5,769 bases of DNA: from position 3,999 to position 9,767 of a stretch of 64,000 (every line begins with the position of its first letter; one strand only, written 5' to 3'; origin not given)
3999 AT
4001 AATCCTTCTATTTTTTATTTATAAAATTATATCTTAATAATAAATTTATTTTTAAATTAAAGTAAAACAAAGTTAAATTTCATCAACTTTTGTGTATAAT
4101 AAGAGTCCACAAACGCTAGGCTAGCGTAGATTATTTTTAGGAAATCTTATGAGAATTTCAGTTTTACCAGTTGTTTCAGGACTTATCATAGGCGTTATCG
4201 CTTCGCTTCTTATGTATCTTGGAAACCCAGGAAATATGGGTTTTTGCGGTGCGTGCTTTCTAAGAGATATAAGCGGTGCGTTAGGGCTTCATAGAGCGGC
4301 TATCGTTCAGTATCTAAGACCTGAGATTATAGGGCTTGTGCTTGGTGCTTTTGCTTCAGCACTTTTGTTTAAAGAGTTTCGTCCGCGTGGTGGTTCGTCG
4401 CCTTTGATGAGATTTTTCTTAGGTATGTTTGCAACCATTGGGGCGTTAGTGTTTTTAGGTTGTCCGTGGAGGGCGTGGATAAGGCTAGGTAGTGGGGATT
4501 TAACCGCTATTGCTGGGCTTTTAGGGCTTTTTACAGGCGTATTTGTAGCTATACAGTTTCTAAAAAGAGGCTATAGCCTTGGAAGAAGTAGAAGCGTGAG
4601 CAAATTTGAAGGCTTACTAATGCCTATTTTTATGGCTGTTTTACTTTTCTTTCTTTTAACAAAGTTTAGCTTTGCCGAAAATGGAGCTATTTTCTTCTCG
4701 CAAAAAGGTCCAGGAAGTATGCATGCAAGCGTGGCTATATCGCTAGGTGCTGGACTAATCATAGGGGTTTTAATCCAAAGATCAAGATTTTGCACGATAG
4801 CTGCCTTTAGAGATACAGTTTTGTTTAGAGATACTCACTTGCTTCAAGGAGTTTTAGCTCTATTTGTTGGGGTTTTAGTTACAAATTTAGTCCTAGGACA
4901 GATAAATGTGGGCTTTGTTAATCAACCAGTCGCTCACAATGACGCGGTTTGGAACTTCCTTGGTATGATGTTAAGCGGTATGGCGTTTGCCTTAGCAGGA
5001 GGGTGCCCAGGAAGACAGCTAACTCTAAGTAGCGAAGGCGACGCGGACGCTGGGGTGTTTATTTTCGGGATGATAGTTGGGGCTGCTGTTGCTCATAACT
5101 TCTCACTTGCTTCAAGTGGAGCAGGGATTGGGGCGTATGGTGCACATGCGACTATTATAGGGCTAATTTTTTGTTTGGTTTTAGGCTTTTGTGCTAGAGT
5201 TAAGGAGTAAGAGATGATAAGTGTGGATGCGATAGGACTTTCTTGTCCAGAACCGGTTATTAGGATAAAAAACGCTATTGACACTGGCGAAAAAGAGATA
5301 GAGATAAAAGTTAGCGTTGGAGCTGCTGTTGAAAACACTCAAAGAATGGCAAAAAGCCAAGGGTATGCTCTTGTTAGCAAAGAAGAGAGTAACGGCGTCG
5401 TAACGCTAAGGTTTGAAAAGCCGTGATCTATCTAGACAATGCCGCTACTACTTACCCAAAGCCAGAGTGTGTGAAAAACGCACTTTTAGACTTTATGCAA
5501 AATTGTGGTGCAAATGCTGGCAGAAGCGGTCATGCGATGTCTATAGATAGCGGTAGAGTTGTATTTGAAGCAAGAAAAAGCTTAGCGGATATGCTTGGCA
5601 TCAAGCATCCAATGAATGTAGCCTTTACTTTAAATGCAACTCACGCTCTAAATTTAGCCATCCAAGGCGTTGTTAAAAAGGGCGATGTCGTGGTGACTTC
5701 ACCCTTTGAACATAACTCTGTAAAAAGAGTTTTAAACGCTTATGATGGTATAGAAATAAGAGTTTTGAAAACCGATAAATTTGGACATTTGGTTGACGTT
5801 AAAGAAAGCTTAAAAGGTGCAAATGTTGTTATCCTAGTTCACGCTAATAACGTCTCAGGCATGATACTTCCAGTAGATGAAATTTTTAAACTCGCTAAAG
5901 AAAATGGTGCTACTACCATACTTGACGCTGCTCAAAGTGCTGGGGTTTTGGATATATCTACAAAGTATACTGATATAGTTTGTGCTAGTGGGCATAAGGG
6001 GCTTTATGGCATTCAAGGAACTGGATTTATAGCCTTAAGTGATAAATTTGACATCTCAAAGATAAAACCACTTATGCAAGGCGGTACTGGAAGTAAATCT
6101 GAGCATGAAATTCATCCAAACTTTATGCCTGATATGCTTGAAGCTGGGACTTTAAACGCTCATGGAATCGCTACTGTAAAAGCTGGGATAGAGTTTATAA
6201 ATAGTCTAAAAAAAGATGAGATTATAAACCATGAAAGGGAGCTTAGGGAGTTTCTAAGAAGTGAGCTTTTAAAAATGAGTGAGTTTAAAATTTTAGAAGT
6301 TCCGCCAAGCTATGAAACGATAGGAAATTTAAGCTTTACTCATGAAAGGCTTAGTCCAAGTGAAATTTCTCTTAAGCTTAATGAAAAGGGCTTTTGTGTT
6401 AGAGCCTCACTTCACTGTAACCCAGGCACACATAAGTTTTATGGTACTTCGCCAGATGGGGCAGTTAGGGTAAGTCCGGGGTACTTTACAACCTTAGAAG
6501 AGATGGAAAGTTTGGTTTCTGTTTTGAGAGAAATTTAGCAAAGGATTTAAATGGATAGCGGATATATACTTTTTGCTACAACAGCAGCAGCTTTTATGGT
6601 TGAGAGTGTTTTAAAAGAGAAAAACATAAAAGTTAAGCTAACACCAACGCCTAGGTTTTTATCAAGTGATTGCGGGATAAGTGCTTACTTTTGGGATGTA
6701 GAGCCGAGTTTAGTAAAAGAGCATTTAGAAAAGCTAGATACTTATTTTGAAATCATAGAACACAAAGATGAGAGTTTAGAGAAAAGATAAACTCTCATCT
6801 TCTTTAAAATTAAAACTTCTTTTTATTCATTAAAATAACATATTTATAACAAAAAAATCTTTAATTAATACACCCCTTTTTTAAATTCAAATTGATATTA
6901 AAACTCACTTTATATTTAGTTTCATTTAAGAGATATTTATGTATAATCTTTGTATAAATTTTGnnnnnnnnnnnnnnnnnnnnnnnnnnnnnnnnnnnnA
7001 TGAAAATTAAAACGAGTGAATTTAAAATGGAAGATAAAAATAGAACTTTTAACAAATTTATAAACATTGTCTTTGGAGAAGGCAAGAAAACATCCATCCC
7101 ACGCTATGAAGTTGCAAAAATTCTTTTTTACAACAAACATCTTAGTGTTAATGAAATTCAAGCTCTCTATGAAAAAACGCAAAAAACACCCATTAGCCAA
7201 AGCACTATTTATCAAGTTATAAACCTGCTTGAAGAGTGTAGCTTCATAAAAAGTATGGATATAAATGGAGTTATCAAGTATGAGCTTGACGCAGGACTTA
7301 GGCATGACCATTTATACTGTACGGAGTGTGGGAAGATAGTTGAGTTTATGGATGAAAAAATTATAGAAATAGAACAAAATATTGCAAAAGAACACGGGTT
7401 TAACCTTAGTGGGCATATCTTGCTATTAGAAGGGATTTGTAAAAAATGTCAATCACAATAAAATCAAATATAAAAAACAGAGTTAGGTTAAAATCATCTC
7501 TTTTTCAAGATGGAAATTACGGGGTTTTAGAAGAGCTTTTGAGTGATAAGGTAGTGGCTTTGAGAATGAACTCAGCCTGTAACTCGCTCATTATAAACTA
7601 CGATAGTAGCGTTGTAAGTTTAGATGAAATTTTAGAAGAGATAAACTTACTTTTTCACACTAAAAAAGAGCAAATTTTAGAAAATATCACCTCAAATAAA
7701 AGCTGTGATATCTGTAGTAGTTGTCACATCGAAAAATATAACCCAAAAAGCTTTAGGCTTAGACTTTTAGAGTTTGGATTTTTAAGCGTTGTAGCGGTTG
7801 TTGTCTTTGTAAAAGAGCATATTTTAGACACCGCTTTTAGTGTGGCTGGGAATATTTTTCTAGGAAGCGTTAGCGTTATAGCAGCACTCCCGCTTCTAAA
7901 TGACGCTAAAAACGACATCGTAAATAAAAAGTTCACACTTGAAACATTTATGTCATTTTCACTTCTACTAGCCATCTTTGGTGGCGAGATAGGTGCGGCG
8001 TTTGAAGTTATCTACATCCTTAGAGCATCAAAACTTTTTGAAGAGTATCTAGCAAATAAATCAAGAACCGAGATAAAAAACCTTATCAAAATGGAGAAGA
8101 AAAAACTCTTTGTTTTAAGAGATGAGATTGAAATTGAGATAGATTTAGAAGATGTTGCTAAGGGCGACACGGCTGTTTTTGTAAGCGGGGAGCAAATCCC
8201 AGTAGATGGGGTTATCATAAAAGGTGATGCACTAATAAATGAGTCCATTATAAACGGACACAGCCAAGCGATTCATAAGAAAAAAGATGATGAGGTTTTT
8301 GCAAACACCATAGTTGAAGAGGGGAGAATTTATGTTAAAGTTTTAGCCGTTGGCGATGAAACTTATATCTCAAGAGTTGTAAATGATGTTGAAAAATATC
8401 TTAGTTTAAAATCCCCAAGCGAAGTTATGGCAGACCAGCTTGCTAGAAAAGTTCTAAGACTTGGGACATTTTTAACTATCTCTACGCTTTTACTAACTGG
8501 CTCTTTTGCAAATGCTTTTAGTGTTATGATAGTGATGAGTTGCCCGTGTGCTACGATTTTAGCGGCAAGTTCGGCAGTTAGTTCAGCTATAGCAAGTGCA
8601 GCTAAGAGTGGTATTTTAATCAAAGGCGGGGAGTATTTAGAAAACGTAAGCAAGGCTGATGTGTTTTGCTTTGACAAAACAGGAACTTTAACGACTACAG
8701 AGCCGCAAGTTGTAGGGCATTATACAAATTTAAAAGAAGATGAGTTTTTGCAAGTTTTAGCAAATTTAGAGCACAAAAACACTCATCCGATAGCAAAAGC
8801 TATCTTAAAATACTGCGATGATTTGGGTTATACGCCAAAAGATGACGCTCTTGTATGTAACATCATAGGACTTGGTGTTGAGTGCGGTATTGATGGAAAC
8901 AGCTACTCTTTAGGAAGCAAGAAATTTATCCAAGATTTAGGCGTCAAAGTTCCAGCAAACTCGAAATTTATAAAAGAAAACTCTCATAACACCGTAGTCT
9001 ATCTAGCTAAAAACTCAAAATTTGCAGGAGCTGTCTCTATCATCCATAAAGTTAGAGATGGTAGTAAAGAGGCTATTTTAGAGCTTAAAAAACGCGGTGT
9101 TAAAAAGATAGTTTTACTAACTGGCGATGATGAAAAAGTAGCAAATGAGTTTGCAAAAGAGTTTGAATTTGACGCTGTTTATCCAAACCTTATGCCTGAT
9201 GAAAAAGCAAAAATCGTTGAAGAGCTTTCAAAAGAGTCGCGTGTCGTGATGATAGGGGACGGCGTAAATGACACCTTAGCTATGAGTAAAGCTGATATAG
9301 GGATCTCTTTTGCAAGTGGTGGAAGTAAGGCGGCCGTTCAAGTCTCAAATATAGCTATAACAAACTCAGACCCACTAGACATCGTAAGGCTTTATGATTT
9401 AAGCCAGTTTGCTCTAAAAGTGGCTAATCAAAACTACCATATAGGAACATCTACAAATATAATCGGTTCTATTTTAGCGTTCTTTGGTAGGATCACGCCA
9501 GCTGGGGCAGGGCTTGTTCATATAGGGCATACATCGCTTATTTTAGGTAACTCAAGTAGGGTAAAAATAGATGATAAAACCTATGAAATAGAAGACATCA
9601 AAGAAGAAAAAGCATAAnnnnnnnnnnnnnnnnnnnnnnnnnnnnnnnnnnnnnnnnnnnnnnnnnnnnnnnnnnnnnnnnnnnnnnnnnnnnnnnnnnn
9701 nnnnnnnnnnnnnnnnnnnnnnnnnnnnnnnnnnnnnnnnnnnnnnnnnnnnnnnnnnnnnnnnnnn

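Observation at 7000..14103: Candidate ferrosome (fez) iron-storage organelle gene cluster in Campylobacter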

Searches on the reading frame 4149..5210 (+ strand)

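Call 63: search_protein_families(library=pfam, proteins=[window:4149-5210:+], max_evalue=0.001)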
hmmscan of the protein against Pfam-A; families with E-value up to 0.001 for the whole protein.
window:4149-5210:+ (353 aa): 1 family
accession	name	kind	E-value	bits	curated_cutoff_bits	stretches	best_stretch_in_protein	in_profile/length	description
PF04143.19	Sulf_transp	-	4.9e-14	53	27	1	211-321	1-109/310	Sulphur transport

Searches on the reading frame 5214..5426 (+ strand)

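Call 63: search_protein_families(library=pfam, proteins=[window:5214-5426:+], max_evalue=0.001)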
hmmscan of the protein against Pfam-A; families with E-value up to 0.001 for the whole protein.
window:5214-5426:+ (70 aa): 1 family
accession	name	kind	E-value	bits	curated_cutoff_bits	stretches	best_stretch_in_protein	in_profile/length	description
PF01206.22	TusA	-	2.9e-15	56.3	28.6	1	3-69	2-70/70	Sulfurtransferase TusA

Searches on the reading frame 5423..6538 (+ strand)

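Call 63: search_protein_families(library=pfam, proteins=[window:5423-6538:+], max_evalue=0.001)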
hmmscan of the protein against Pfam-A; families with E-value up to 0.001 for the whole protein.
window:5423-6538:+ (371 aa): 3 families
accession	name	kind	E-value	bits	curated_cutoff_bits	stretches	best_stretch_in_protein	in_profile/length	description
PF00266.25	Aminotran_5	-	2.9e-65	221.1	21.5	1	2-364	1-371/371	Aminotransferase class-V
PF01041.23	DegT_DnrJ_EryC1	-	2.3e-05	24.3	19.8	1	44-175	23-152/360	DegT/DnrJ/EryC1/StrS aminotransferase family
PF01212.27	Beta_elim_lyase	-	4.5e-05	23.4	27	1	41-223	28-215/288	Beta-eliminating lyase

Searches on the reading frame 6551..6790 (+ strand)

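Call 63: search_protein_families(library=pfam, proteins=[window:6551-6790:+], max_evalue=0.001)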
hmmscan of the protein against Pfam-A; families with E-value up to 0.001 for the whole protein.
window:6551-6790:+ (79 aa): 1 family
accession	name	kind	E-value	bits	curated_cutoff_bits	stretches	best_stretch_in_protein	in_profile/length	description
PF11823.13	Se_S_carrier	-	5.1e-15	55.1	25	1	4-62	2-60/69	Putative Se/S carrier protein-like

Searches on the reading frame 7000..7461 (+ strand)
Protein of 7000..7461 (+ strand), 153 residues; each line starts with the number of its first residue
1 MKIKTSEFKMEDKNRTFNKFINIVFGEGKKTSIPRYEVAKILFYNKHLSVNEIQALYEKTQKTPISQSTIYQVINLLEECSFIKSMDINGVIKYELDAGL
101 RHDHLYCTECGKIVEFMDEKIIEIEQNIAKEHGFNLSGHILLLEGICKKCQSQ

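Call 3: search_protein_families(library=pfam, proteins=[window:7000-7461:+], max_evalue=0.1)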
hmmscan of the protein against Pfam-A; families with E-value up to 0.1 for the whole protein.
window:7000-7461:+ (153 aa): 4 families
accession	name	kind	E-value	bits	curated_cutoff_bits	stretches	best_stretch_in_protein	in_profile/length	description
PF01475.25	FUR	-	3.5e-24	85.7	23.1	1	28-141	3-118/121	Ferric uptake regulator family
PF03965.22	Penicillinase_R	-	0.019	15.7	22.6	1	37-88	7-56/115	Penicillinase repressor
PF22194.2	F-93_WHD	-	0.048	14.2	28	0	40-90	4-52/62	F-93, winged-helix domain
PF05930.18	Phage_AlpA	-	0.079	13.3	21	0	58-85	8-32/51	Prophage CP4-57 regulatory protein (AlpA)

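Call 4: search_protein_families(library=ncbifam, proteins=[window:7000-7461:+], max_evalue=0.1)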
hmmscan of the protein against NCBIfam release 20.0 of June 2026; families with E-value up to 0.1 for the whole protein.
window:7000-7461:+ (153 aa): 13 families
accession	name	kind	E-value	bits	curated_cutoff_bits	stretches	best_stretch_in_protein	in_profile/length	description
NF051891.1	TransRegFurHelico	equivalog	7.4e-24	84.3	200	1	14-152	8-147/148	ferric iron uptake transcriptional regulator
NF051892.1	TransRegFurBacil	equivalog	7.6e-21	74.7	220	1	41-153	29-146/149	ferric iron uptake transcriptional regulator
NF006999.0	PRK09462.1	equivalog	1.5e-17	63.5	146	1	28-150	12-136/148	ferric iron uptake transcriptional regulator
NF052545.1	TransRegPerRClab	equivalog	3.4e-12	46.5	180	1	29-152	13-136/138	transcriptional regulator PerR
NF008646.0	PRK11639.1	equivalog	5.4e-07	29.5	167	1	65-151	58-147/171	zinc uptake transcriptional repressor Zur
NF047406.1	TransRegPerRTherm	equivalog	6.1e-06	26.5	200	1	64-152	39-127/130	manganese-dependent transcriptional regulator PerR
NF045677.1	FeRespRegIrr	equivalog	1.8e-05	24.8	170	1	35-121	15-102/127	Fur family transcriptional regulator Irr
NF045678.1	TransRegIrrA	equivalog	6.6e-05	22.8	150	1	34-126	23-115/138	iron response transcriptional regulator IrrA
NF047462.1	FUR_perox_PerRA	exception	9e-05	23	200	1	17-121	5-110/142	peroxide-responsive transcriptional repressor PerRA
TIGR00402.1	napF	equivalog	0.0043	17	102.2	1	78-152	38-115/149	ferredoxin-type protein NapF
NF047461.1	FUR_perox_PerRB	exception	0.01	15.7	250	1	45-135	43-132/143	peroxide-responsive transcriptional repressor PerRB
NF000244.1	MecI_of_mecC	exception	0.022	14.7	250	1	27-94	4-69/125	mecC-type methicillin resistance repressor MecI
NF005590.0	PRK07315.1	equivalog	0.058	12.7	443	1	81-132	69-120/293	class II fructose-bisphosphate aldolase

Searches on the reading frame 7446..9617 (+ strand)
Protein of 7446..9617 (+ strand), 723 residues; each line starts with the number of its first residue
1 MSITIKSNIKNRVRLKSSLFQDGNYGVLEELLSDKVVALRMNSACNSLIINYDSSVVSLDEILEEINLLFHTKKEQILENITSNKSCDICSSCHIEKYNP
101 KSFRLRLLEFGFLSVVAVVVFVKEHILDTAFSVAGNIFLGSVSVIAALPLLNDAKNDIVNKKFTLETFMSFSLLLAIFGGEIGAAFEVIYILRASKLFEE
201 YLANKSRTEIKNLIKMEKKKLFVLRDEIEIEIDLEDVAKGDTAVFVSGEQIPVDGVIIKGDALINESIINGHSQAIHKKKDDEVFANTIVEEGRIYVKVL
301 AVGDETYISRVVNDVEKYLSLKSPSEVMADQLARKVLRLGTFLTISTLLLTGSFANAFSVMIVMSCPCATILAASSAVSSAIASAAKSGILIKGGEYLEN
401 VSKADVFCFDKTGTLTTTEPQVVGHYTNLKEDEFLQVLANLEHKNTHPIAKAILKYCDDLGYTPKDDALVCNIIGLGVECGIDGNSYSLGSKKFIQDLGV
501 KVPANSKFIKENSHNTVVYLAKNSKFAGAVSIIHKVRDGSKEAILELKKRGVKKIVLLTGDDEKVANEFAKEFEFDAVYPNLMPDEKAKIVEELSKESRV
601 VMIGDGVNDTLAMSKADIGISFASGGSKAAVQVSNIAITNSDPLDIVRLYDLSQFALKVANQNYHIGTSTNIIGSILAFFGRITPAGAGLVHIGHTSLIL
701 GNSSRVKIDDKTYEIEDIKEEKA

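Call 3: search_protein_families(library=pfam, proteins=[window:7446-9617:+], max_evalue=0.1)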
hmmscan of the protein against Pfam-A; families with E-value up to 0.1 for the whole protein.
window:7446-9617:+ (723 aa): 6 families
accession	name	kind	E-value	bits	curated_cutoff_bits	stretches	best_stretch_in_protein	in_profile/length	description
PF00122.25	E1-E2_ATPase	-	7e-35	120.6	28.1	1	216-387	2-180/181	E1-E2 ATPase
PF00702.32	Hydrolase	-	7.1e-30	105.3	26.4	1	405-617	2-191/191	haloacid dehalogenase-like hydrolase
PF13858.11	DUF4199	-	0.017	16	32.3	1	113-228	6-128/165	Protein of unknown function (DUF4199)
PF08282.18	Hydrolase_3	-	0.028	14.6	20.9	0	596-641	202-247/255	haloacid dehalogenase-like hydrolase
PF19991.5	HMA_2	-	0.057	13.8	30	0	3-69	8-78/154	Heavy metal associated domain 2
PF15701.10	DUF4668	-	0.065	13.5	27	0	56-148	48-134/162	Domain of unknown function (DUF4668)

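Call 4: search_protein_families(library=ncbifam, proteins=[window:7446-9617:+], max_evalue=0.1)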
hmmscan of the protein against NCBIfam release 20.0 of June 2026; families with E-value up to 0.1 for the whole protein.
window:7446-9617:+ (723 aa): 28 families (the best 25 are shown)
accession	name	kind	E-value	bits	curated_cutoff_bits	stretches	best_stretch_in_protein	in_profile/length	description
TIGR01525.1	ATPase-IB_hvy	subfamily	7.8e-129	431.1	346.25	1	166-705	2-559/560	heavy metal translocating P-type ATPase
TIGR01512.1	ATPase-IB2_Cd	subfamily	4.5e-104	348.9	313.5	2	166-456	2-282/494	cadmium family heavy metal-translocating P-type ATPase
TIGR01511.1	ATPase-IB1_Cu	subfamily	4.1e-93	313.1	397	1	187-679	48-508/542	copper-translocating P-type ATPase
NF008262.1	PRK11033.1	equivalog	6e-82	276.2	1005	1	112-703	125-724/731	zinc/cadmium/mercury/lead-transporting ATPase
NF007952.0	PRK10671.1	equivalog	7.8e-71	239.3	1316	1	191-673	299-791/838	copper-exporting P-type ATPase CopA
NF033775.1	P_type_ZntA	exception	1.4e-67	228.6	1240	1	121-703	138-725/732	Zn(II)/Cd(II)/Pb(II) translocating P-type ATPase ZntA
TIGR01494.1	ATPase_P-type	subfamily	5.6e-64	216.3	62.3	1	192-681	6-463/478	HAD-IC family P-type ATPase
TIGR01647.1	ATPase-IIIA_H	equivalog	3.5e-31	108.2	615.5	2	204-457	77-343/755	plasma-membrane proton-efflux P-type ATPase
TIGR01497.1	kdpB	equivalog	8.9e-30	103.4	527.9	1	206-652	91-562/675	potassium-transporting ATPase subunit KdpB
TIGR01657.1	P-ATPase-V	hypoth_equivalog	4.2e-27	94.1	618.25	3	194-279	202-291/1055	ATP13A2 family polyamine export P-type ATPase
NF010609.0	PRK14010.1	equivalog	5.7e-27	94.2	1323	2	223-419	109-313/673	K(+)-transporting ATPase subunit B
TIGR01517.1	ATPase-IIB_Ca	equivalog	9.1e-25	87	507.05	3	215-350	152-286/882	calcium-translocating P-type ATPase, PMCA-type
TIGR01522.1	ATPase-IIA2_Ca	equivalog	1.7e-22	79.1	798.3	2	188-428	89-343/854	calcium-transporting P-type ATPase, PMR1-type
TIGR01524.1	ATPase-IIIB_Mg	equivalog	1.2e-16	59.8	610.75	2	567-625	571-630/867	magnesium-translocating P-type ATPase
TIGR01116.1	ATPase-IIA1_Ca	equivalog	2.9e-16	58.8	703.4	2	524-639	455-584/799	calcium-translocating P-type ATPase, SERCA-type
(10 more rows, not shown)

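Call 67: find_homologous_proteins(query=window:7446-9617:+)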
Query window:7446-9617:+ (723 aa): 7482 proteins with E <= 0.001 among 8000 candidates; the best 120 are listed.
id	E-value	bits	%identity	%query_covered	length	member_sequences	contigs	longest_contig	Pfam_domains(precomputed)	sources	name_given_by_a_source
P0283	0.0e+0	1553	100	100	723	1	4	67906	PF00702.33,PF00122.26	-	-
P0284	1.9e-291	986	66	98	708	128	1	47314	PF00702.33,PF00122.26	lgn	-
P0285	1.9e-272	924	63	98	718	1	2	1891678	PF00702.33,PF00122.26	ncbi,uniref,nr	ncbi:heavy metal translocating P-type ATPase [Campylobacter blaseri]|uniref:P-type Zn(2+) transporte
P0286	1.3e-268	911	62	98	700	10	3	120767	PF00702.33,PF00122.26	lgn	-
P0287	8.0e-266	902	61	98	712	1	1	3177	PF00702.33,PF00122.26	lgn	-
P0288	1.5e-260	884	63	98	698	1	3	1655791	PF00702.33,PF00122.26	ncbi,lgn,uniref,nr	ncbi:heavy metal translocating P-type ATPase [Campylobacter corcagiensis]|uniref:P-type Zn(2+) trans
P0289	1.8e-254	864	60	98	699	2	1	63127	PF00702.33,PF00122.26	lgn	-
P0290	2.0e-234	798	53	97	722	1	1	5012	PF00702.33,PF00122.26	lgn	-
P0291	4.9e-229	780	52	98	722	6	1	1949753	PF00702.33,PF00122.26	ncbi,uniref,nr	ncbi:heavy metal translocating P-type ATPase [Campylobacter sp. RM16187]|uniref:heavy metal transloc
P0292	7.3e-229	780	52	98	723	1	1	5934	PF00702.33,PF00122.26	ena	-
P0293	1.7e-226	772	53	98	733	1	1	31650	PF00702.33,PF00122.26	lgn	-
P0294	6.5e-226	770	52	98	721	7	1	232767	PF00702.33,PF00122.26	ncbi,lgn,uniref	ncbi:heavy metal translocating P-type ATPase [Campylobacter sp. MOP51]|uniref:heavy metal translocat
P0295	3.1e-223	761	53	98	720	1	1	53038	PF00702.33,PF00122.26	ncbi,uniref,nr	ncbi:heavy metal translocating P-type ATPase [Campylobacter sp.]|uniref:heavy metal translocating P-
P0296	2.5e-222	758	52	98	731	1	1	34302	PF00702.33,PF00122.26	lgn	-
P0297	8.4e-214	730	51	98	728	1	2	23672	PF00702.33,PF00122.26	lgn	-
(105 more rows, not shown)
